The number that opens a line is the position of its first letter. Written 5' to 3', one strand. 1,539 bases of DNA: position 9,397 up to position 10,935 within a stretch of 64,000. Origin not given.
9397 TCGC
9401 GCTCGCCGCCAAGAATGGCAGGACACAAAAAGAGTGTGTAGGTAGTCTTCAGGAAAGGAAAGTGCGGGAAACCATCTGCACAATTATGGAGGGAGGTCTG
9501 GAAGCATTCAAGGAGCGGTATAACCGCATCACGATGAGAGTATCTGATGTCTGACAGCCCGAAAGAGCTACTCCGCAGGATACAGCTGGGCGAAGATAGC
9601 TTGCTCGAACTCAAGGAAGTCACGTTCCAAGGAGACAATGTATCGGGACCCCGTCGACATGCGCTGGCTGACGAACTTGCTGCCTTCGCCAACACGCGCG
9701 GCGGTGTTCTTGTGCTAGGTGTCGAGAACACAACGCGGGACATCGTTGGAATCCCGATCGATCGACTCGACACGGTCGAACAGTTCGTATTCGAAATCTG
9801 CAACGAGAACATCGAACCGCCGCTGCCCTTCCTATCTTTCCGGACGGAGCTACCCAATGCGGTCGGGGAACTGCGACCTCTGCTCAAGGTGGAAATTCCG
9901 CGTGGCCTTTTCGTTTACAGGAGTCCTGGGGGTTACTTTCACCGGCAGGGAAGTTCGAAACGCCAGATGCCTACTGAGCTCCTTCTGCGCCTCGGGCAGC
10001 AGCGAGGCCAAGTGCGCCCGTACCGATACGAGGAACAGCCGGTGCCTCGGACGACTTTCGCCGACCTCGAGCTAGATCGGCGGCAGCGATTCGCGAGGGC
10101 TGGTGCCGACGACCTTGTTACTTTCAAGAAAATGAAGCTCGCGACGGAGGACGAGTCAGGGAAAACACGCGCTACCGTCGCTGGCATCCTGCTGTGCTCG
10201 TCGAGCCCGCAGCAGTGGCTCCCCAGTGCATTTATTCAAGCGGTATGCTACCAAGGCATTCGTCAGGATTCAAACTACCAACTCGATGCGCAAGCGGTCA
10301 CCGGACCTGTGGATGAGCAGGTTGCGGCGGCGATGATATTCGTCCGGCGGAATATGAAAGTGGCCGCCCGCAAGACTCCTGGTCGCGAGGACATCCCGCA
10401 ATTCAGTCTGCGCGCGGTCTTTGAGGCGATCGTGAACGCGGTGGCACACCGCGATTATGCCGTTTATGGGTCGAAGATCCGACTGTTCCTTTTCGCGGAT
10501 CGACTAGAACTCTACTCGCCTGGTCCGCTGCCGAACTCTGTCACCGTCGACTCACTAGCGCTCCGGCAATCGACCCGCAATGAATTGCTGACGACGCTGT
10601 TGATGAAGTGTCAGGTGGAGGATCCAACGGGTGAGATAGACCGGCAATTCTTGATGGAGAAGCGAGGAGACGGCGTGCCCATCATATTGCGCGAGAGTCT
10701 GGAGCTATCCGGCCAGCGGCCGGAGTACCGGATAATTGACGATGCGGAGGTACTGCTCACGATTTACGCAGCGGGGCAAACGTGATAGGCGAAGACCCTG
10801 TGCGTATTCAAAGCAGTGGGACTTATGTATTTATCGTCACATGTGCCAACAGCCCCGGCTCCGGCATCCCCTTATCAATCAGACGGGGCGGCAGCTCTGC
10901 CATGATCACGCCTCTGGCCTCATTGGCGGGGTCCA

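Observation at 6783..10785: PHP-phosphoesterase/ABC-SMC ATPase fusion translationally coupled to an AlbA_2 (Schlafen-core) protein: candidate two-gene defence system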

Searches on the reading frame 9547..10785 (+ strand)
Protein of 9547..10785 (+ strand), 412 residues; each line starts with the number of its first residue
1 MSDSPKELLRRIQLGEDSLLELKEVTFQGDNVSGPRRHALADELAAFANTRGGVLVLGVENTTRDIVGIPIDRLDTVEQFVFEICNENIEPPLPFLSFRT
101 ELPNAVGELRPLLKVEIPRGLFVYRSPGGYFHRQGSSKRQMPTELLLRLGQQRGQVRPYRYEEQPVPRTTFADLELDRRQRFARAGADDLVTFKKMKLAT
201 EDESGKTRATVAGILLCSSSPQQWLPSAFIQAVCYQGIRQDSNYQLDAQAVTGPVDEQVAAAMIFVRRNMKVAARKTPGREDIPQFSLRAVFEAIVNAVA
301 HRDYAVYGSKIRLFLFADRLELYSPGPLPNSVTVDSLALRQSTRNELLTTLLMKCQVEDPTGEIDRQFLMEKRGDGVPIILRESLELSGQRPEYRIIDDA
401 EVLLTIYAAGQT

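Call 7: search_protein_families(library=pfam, proteins=[window:9547-10785:+], max_evalue=0.1)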
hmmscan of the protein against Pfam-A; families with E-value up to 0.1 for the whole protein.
window:9547-10785:+ (412 aa): 2 families
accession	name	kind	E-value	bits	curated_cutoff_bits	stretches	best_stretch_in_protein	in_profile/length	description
PF13749.12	HATPase_c_4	-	2.2e-16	60.1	26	1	308-398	1-82/89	Putative ATP-dependent DNA helicase recG C-terminal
PF04326.19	SLFN_AlbA_2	-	4e-15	56.8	25.3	1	16-141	1-117/118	Schlafen, AlbA_2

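Call 8: search_protein_families(library=padloc, proteins=[window:9547-10785:+], max_evalue=0.01)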
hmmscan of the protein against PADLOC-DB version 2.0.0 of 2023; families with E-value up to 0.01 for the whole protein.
window:9547-10785:+ (412 aa): 3 families
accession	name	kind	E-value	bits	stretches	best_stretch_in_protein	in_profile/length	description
PDLC02394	pAgo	-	1.1e-16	57.8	1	44-405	61-433/1121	-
PDLC02402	Aga_SIR2-PNTD1-PNTD2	-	1e-09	35.1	1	193-333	356-488/876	Class I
PDLC02418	Aga_SIR2-Kinase-PNTD1-PNTD2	-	0.00011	18.5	1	212-333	248-366/756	Class I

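Call 9: search_protein_families(library=ncbifam, proteins=[window:9547-10785:+], max_evalue=0.1)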
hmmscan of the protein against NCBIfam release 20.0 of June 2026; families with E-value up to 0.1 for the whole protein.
window:9547-10785:+ (412 aa): 0 families

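Call 29: search_solved_structures(query=window:9547-10782:+, max_evalue=0.01)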
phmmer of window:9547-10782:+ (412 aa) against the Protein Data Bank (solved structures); distinct sequences matched with E-value up to 0.01: 2.
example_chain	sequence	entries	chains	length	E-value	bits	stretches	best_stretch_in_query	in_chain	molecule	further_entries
3lmm_A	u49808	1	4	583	5.4e-07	32.1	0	38-82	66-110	Uncharacterized protein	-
5yd0_A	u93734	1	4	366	0.00019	23.7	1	11-94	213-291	Schlafen 8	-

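Call 53: find_homologous_proteins(query=window:9547-10782:+, max_evalue=1e-10)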
Query window:9547-10782:+ (412 aa): 7782 proteins with E <= 1e-10 among 8000 candidates; the best 120 are listed.
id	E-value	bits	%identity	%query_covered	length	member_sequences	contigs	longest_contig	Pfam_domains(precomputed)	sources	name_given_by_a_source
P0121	2.4e-242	822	90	100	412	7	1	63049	PF13749.13,PF04326.20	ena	-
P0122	3.5e-212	723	80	100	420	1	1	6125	PF13749.13,PF04326.20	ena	-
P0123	4.5e-212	722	80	100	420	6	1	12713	PF13749.13,PF04326.20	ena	-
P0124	8.5e-211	718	79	100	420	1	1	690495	PF13749.13,PF04326.20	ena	-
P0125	1.9e-208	710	78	100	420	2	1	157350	PF13749.13,PF04326.20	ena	-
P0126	1.5e-207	707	79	100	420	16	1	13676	PF13749.13,PF04326.20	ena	-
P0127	6.5e-207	705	78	100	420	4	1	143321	PF13749.13,PF04326.20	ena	-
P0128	6.9e-207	705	78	99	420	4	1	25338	PF13749.13,PF04326.20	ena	-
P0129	1.6e-205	701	76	99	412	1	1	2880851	PF13749.13,PF04326.20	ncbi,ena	-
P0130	2.7e-204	697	75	100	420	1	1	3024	PF13749.13,PF04326.20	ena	-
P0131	3.3e-204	696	77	99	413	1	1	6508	PF13749.13,PF04326.20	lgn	-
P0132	6.5e-202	689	75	99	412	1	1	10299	PF13749.13,PF04326.20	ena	-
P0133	1.6e-200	684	76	99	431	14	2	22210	PF13749.13,PF04326.20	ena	-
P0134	1.9e-200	684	76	99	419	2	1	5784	PF13749.13,PF04326.20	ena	-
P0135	2.1e-200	684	76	99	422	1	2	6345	PF13749.13,PF04326.20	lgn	-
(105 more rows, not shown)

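Call 62: predict_structure(alignment_id=A2)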
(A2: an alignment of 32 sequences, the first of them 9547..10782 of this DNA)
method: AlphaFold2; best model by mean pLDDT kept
length: 412 residues; sequences in the alignment: 32
mean_pLDDT: 79.0   pTM: 0.56
mean pLDDT of the five models: 79.0, 78.4, 77.7, 76.6, 74.7
residues with pLDDT >= 90: 126; 70-90: 187; 50-70: 56; < 50: 43
segments of 3 or more residues with pLDDT < 50: 154-160, 329-332, 342-348, 357-360, 362-374
pLDDT, mean of each block of 10 residues (from residue 1): 73 80 92 92 91 90 91 93 93 88 92 87 86 85 76 46 79 88 75 85 89 88 88 90 87 89 90 63 82 83 67 92 68 49 49 51 40 57 86 73 84 52
secondary structure, 60 per line:
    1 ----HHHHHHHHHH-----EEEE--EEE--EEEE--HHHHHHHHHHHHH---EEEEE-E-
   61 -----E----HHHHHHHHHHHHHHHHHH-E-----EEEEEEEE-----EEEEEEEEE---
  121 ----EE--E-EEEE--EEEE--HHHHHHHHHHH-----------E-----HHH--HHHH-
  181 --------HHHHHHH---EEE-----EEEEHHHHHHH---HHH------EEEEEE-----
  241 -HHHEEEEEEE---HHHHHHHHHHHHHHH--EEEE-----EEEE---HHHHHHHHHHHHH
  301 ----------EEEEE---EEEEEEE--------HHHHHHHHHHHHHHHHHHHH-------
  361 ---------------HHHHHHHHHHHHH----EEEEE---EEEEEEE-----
elements in order: H5-14 E20-23 E26-28 E31-34 H37-49 E53-57 H71-88 E96-103 E109-117 E131-134 E137-140 H143-153 H176-179 H189-195 E199-201 E207-210 H211-217 E230-235 E245-251 H255-269 E272-275 E281-284 H288-300 E311-315 E319-325 H334-353 H376-388 E393-397 E401-407

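Call 65: fold_search(model_id=the predicted structure, library=pdb)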
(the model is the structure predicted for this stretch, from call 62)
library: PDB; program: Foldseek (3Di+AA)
matches with E <= 10: 464; with E <= 0.001: 36
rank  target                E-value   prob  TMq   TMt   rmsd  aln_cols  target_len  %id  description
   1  3lmm_A                6.4e-19  1.00  0.43  0.37  14.0       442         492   18  Crystal Structure of the DIP2311 protein from Corynebacterium diphtheriae, Northeast Structural Genomics Consortium Ta (released 2010-02-16)
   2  3lmm_B                9.9e-18  1.00  0.40  0.31  14.0       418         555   19  Crystal Structure of the DIP2311 protein from Corynebacterium diphtheriae, Northeast Structural Genomics Consortium Ta (released 2010-02-16)
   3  3lmm_D                1.0e-17  1.00  0.41  0.31  14.1       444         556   19  Crystal Structure of the DIP2311 protein from Corynebacterium diphtheriae, Northeast Structural Genomics Consortium Ta (released 2010-02-16)
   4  3lmm_C                2.6e-17  1.00  0.41  0.36  13.5       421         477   19  Crystal Structure of the DIP2311 protein from Corynebacterium diphtheriae, Northeast Structural Genomics Consortium Ta (released 2010-02-16)
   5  5yd0_D                5.7e-06  1.00  0.19  0.23  12.5       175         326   15  Crystal structure of Schlafen 13 (SLFN13) N'-domain (released 2018-03-28)
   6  9uie_B                6.1e-06  1.00  0.22  0.11  10.5       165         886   14  Electronic microscopy structure of human schlafen14-E211A dimer in complex with dsRNA (released 2025-08-06)
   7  9nyy_B                6.8e-06  1.00  0.20  0.11  16.9       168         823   17  Nucleic acid bound human SLFN14, State 1 (released 2025-07-09)
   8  7q3z_A                7.2e-06  1.00  0.19  0.25  12.6       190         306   19  DNA/RNA binding protein (released 2022-01-26)
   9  7ppj                  1.4e-05  1.00  0.19  0.13  15.2       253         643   13  human SLFN5 (released 2022-01-26)
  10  7zep_A                1.6e-05  1.00  0.21  0.11  21.3       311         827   12  Human SLFN11 E209A dimer (released 2022-09-28)
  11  9nyy_A                1.7e-05  1.00  0.23  0.12  10.5       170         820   15  Nucleic acid bound human SLFN14, State 1 (released 2025-07-09)
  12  5yd0_A                1.8e-05  1.00  0.21  0.26   9.8       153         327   18  Crystal structure of Schlafen 13 (SLFN13) N'-domain (released 2018-03-28)
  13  9jr9_A                1.9e-05  1.00  0.22  0.12  10.9       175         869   16  Electronic microscopy structure of human schlafen14-E211A dimer (released 2025-08-06)
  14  7q3z_B                2.7e-05  1.00  0.19  0.25   9.5       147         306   20  DNA/RNA binding protein (released 2022-01-26)
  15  7lre_A                2.9e-05  1.00  0.22  0.18  21.2       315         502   14  Cryo-EM of the SLFN12-PDE3A complex: SLFN12 body refinement (released 2021-06-09)
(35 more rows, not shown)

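Call 71: search_dna_similar(query=window:9547-10782:+, collection=plasmids, mode=protein, max_rows=20, max_evalue=1e-20)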
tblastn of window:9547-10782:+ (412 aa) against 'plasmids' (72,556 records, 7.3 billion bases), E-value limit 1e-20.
Records with a match: 48; places in all: 48; records where one place covers at least 80% of the query: 47.
Best place of each record, by identity: <60% 48.
By first word of the organism name: Klebsiella 13; Pseudomonas 12; Escherichia 10; Yersinia 6; Candidatus 2; Burkholderia 1; Acetoanaerobium 1; Proteus 1; Raoultella 1; Streptococcus 1.
By predicted mobility (MOB-suite, as given by PLSDB): conjugative 29; mobilizable 12; non-mobilizable 7.
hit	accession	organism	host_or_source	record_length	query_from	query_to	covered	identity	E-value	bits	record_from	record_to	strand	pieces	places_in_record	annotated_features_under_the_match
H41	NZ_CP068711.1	Burkholderia thailandensis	soil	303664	1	410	100%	54.0%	2e-131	423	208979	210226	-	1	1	ATP-binding protein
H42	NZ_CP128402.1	Candidatus Chlorohelix allophototropha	Single colony of Candidatus Chlorohelix ...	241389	7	399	95%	29.3%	7e-30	129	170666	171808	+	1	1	ATP-binding protein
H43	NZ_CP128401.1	Candidatus Chlorohelix allophototropha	Single colony of Candidatus Chlorohelix ...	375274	18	412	96%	27.3%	8e-30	129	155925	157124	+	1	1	ATP-binding protein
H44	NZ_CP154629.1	Acetoanaerobium noterae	cell culture,Sludge of a digestion ...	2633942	40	383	83%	29.3%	1e-21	104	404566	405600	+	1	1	none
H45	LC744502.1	Escherichia coli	-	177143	7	355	85%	27.1%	3e-23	110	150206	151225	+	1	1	transcriptional regulator | hypothetical protein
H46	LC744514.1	Escherichia coli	-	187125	7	355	85%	27.1%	3e-23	110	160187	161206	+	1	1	transcriptional regulator | hypothetical protein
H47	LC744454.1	Escherichia coli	-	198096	7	355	85%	27.1%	3e-23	110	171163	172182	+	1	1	transcriptional regulator | hypothetical protein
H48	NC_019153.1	Klebsiella pneumoniae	-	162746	7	355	85%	27.1%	4e-23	109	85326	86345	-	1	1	RNA-binding domain-containing protein | TrlF family AAA-like ATPase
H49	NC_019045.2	Escherichia coli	-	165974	7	355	85%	27.1%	4e-23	109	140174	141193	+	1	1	RNA-binding domain-containing protein | TrlF family AAA-like ATPase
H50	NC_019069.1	Escherichia coli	-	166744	7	355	85%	27.1%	4e-23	109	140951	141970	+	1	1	RNA-binding domain-containing protein | TrlF family AAA-like ATPase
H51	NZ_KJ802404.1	Escherichia coli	Homo sapiens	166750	7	355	85%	27.1%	4e-23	109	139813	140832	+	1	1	RNA-binding domain-containing protein | TrlF family AAA-like ATPase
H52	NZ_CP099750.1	Klebsiella pneumoniae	Homo sapiens,Rectal swab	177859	7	355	85%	27.1%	4e-23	109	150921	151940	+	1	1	RNA-binding domain-containing protein | TrlF family AAA-like ATPase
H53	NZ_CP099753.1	Escherichia coli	Homo sapiens,Rectal swab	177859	7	355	85%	27.1%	4e-23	109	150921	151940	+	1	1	RNA-binding domain-containing protein | TrlF family AAA-like ATPase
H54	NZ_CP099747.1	Klebsiella pneumoniae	Homo sapiens,sputum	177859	7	355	85%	27.1%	4e-23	109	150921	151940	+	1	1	RNA-binding domain-containing protein | TrlF family AAA-like ATPase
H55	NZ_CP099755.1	Escherichia coli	Homo sapiens,Rectal swab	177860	7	355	85%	27.1%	4e-23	109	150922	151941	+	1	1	RNA-binding domain-containing protein | TrlF family AAA-like ATPase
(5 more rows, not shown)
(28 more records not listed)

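Call 72: get_annotated_region(hit=H49, flank=6000)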
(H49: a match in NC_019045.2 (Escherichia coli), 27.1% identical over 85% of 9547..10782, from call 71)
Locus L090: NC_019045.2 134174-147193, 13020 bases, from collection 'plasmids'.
description: Escherichia coli plasmid pNDM102337, complete sequence
organism: Escherichia coli (NCBI taxid 562)
taxonomy: Bacteria; Pseudomonadota; Gammaproteobacteria; Enterobacterales; Enterobacteriaceae; Escherichia; Escherichia coli
host: -; source: -; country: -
typing (MOB-suite, as given by PLSDB): conjugative; replicon IncC; relaxase MOBH,MOBH; mating-pair formation MPF_F
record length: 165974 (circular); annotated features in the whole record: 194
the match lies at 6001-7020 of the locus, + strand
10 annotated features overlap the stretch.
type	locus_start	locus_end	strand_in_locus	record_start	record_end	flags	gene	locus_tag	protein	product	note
CDS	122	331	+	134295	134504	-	-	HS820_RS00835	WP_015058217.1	helix-turn-helix domain-containing protein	-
CDS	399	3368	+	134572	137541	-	-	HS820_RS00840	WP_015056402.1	type I restriction endonuclease subunit R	-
CDS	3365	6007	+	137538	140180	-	-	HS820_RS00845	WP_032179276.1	TrlF family AAA-like ATPase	-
CDS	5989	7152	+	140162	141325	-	-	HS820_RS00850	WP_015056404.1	RNA-binding domain-containing protein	-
CDS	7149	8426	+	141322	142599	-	-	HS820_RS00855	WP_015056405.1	restriction endonuclease subunit S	GO:0006304 - DNA modification [Evidence IEA]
CDS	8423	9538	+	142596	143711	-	-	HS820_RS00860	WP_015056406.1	AAA family ATPase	-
CDS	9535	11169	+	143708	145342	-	-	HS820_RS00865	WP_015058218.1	type I restriction-modification system subunit M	GO:0009307 - DNA restriction-modification system [Evidence IEA]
CDS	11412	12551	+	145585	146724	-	-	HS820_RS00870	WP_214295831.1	hypothetical protein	-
CDS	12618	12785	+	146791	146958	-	-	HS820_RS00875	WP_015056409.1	hypothetical protein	-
CDS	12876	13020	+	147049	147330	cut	-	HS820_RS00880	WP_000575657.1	hypothetical protein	-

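Call 73: get_annotated_region(hit=H41, flank=7000)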
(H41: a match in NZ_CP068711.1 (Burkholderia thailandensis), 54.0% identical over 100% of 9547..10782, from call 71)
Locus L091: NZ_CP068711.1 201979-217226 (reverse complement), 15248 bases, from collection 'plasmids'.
description: Burkholderia thailandensis strain AW34-19p plasmid p1, complete sequence
organism: Burkholderia thailandensis (NCBI taxid 57975)
taxonomy: Bacteria; Pseudomonadota; Betaproteobacteria; Burkholderiales; Burkholderiaceae; Burkholderia; Burkholderia thailandensis
host: -; source: soil; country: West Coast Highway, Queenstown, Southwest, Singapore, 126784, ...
typing (MOB-suite, as given by PLSDB): non-mobilizable; mating-pair formation MPF_F
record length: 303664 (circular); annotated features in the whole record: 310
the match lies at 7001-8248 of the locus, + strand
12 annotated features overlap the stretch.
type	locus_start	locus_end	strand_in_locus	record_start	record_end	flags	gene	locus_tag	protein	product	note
CDS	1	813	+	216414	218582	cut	-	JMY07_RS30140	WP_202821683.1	type IV secretion system DNA-binding domain-containing protein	-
CDS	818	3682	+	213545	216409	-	mobF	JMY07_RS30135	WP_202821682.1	MobF family relaxase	-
CDS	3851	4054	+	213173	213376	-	-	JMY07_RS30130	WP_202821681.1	hypothetical protein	-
CDS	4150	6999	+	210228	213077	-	-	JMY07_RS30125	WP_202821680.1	TrlF family AAA-like ATPase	-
CDS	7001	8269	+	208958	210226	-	-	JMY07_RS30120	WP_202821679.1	ATP-binding protein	-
CDS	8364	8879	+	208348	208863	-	-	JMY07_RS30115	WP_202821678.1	hypothetical protein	-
CDS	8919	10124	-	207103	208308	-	-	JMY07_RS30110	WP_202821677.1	restriction endonuclease PLD domain-containing protein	-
CDS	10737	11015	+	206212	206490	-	-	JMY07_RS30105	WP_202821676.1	hypothetical protein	-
CDS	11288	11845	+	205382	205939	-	-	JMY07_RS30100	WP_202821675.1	hypothetical protein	-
CDS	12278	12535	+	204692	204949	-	-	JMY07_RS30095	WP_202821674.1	hypothetical protein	-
CDS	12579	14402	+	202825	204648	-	-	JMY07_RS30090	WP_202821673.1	hybrid sensor histidine kinase/response regulator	GO:0000160 - phosphorelay signal transduction system [Evidence IEA]; GO:0007165 - signal transduction [Evidence IEA]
CDS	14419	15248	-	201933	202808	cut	-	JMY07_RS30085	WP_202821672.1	helix-turn-helix domain-containing protein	GO:0006355 - regulation of DNA-templated transcription [Evidence IEA]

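Call 88: search_dna_similar(query=window:9547-10782:+, collection=plasmids, mode=protein, max_rows=60, max_evalue=1e-20, rows=spread)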
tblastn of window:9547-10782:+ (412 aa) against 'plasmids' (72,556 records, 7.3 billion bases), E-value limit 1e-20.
Records with a match: 48; places in all: 48; records where one place covers at least 80% of the query: 47.
Best place of each record, by identity: <60% 48.
By first word of the organism name: Klebsiella 13; Pseudomonas 12; Escherichia 10; Yersinia 6; Candidatus 2; Burkholderia 1; Acetoanaerobium 1; Proteus 1; Raoultella 1; Streptococcus 1.
By predicted mobility (MOB-suite, as given by PLSDB): conjugative 29; mobilizable 12; non-mobilizable 7.
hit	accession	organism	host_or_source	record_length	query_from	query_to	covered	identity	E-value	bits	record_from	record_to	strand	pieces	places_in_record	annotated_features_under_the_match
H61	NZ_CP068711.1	Burkholderia thailandensis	soil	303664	1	410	100%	54.0%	2e-131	423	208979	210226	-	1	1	ATP-binding protein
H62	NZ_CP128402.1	Candidatus Chlorohelix allophototropha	Single colony of Candidatus Chlorohelix ...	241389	7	399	95%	29.3%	7e-30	129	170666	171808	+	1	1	ATP-binding protein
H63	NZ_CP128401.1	Candidatus Chlorohelix allophototropha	Single colony of Candidatus Chlorohelix ...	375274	18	412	96%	27.3%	8e-30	129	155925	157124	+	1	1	ATP-binding protein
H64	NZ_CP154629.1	Acetoanaerobium noterae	cell culture,Sludge of a digestion ...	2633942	40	383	83%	29.3%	1e-21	104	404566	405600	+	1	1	none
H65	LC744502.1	Escherichia coli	-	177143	7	355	85%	27.1%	3e-23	110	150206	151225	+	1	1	transcriptional regulator | hypothetical protein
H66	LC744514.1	Escherichia coli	-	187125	7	355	85%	27.1%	3e-23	110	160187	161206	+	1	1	transcriptional regulator | hypothetical protein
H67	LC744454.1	Escherichia coli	-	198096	7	355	85%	27.1%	3e-23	110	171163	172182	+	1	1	transcriptional regulator | hypothetical protein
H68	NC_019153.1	Klebsiella pneumoniae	-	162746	7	355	85%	27.1%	4e-23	109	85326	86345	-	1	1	RNA-binding domain-containing protein | TrlF family AAA-like ATPase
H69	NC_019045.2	Escherichia coli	-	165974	7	355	85%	27.1%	4e-23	109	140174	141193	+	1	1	RNA-binding domain-containing protein | TrlF family AAA-like ATPase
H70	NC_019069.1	Escherichia coli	-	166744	7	355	85%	27.1%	4e-23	109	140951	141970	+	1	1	RNA-binding domain-containing protein | TrlF family AAA-like ATPase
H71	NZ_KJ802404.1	Escherichia coli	Homo sapiens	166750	7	355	85%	27.1%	4e-23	109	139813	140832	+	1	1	RNA-binding domain-containing protein | TrlF family AAA-like ATPase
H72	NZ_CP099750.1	Klebsiella pneumoniae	Homo sapiens,Rectal swab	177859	7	355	85%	27.1%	4e-23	109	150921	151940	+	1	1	RNA-binding domain-containing protein | TrlF family AAA-like ATPase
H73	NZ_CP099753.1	Escherichia coli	Homo sapiens,Rectal swab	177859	7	355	85%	27.1%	4e-23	109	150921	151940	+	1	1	RNA-binding domain-containing protein | TrlF family AAA-like ATPase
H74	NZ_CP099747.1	Klebsiella pneumoniae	Homo sapiens,sputum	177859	7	355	85%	27.1%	4e-23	109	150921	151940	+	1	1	RNA-binding domain-containing protein | TrlF family AAA-like ATPase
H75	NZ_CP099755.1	Escherichia coli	Homo sapiens,Rectal swab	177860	7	355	85%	27.1%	4e-23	109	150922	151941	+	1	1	RNA-binding domain-containing protein | TrlF family AAA-like ATPase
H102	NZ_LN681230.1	Yersinia ruckeri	-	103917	6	355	85%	26.6%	6e-24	111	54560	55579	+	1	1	RNA-binding domain-containing protein | TrlF family AAA-like ATPase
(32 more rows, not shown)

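Call 89: get_annotated_region(hit=H102, flank=6000)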
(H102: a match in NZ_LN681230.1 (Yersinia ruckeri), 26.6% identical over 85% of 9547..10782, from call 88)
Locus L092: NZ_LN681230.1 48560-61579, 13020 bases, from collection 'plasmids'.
description: Yersinia ruckeri strain CSF007-82 plasmid pYR3, complete sequence
organism: Yersinia ruckeri (NCBI taxid 29486)
taxonomy: Bacteria; Pseudomonadota; Gammaproteobacteria; Enterobacterales; Yersiniaceae; Yersinia; Yersinia ruckeri
host: -; source: -; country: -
typing (MOB-suite, as given by PLSDB): mobilizable; relaxase MOBP
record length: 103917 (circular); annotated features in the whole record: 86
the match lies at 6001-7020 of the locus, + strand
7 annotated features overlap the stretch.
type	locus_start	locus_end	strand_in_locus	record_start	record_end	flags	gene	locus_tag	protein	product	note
CDS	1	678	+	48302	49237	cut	-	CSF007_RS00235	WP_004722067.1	hypothetical protein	-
CDS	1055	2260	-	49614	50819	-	-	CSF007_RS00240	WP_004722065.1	IS91 family transposase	-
CDS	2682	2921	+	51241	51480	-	-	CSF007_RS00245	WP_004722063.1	hypothetical protein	-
CDS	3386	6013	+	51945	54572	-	-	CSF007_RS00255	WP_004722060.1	TrlF family AAA-like ATPase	-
CDS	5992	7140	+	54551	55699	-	-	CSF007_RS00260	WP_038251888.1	RNA-binding domain-containing protein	-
CDS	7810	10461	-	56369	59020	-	-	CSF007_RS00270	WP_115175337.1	AAA family ATPase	-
CDS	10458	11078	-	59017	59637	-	-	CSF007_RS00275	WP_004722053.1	recombinase family protein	GO:0006310 - DNA recombination [Evidence IEA]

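Call 92: search_protein_families(library=pfam, proteins=[L092:5992-7137:+, L092:2682-2918:+, L090:122-328:+, L092:3386-6010:+], max_evalue=0.01)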
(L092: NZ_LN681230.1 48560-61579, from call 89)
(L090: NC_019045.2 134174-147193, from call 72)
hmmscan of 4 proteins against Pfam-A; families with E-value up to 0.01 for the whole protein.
L092:5992-7137:+ (382 aa): 2 families
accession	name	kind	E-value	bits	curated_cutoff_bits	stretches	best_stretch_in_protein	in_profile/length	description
PF04326.19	SLFN_AlbA_2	-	2.1e-19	70.6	25.3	1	14-126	1-117/118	Schlafen, AlbA_2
PF13749.12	HATPase_c_4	-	2.5e-14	53.5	26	1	296-361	2-69/89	Putative ATP-dependent DNA helicase recG C-terminal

L092:2682-2918:+ (79 aa): 1 family
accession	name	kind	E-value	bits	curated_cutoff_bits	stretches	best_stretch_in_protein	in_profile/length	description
PF24718.1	HTH_73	-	8.9e-31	106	27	1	3-71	2-70/71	HTH-like domain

L090:122-328:+ (69 aa): 7 families
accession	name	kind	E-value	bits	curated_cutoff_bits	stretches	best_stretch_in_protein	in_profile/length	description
PF12728.13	HTH_17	-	3.2e-15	56.6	27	1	6-54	1-49/51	Helix-turn-helix domain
PF13384.12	HTH_23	-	0.00011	22.3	24.6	1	8-31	19-45/50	Homeodomain-like domain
PF15943.11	YdaS_toxin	-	0.0006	20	30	1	10-43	12-46/65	Bacterial toxin YdaS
PF13022.12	HTH_Tnp_1_2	-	0.00088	19.8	27.9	1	7-30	27-50/122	Helix-turn-helix of insertion element transposase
PF13518.12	HTH_28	-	0.0039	17.7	25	1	8-27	14-33/52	Helix-turn-helix domain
PF07022.19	Phage_CI_repr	-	0.0059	17.4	22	1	12-35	18-41/65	Bacteriophage CI repressor helix-turn-helix domain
PF13309.12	HTH_22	-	0.0059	17.1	29.6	1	9-25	44-60/63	HTH domain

L092:3386-6010:+ (875 aa): 2 families
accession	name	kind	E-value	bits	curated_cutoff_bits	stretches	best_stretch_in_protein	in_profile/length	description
PF13304.12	AAA_21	-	9.8e-10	39.4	27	1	750-814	236-302/304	AAA domain, putative AbiEii toxin, Type IV TA system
PF02463.25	SMC_N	-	1.2e-06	28.6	40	1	271-313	5-49/220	RecF/RecN/SMC N terminal domain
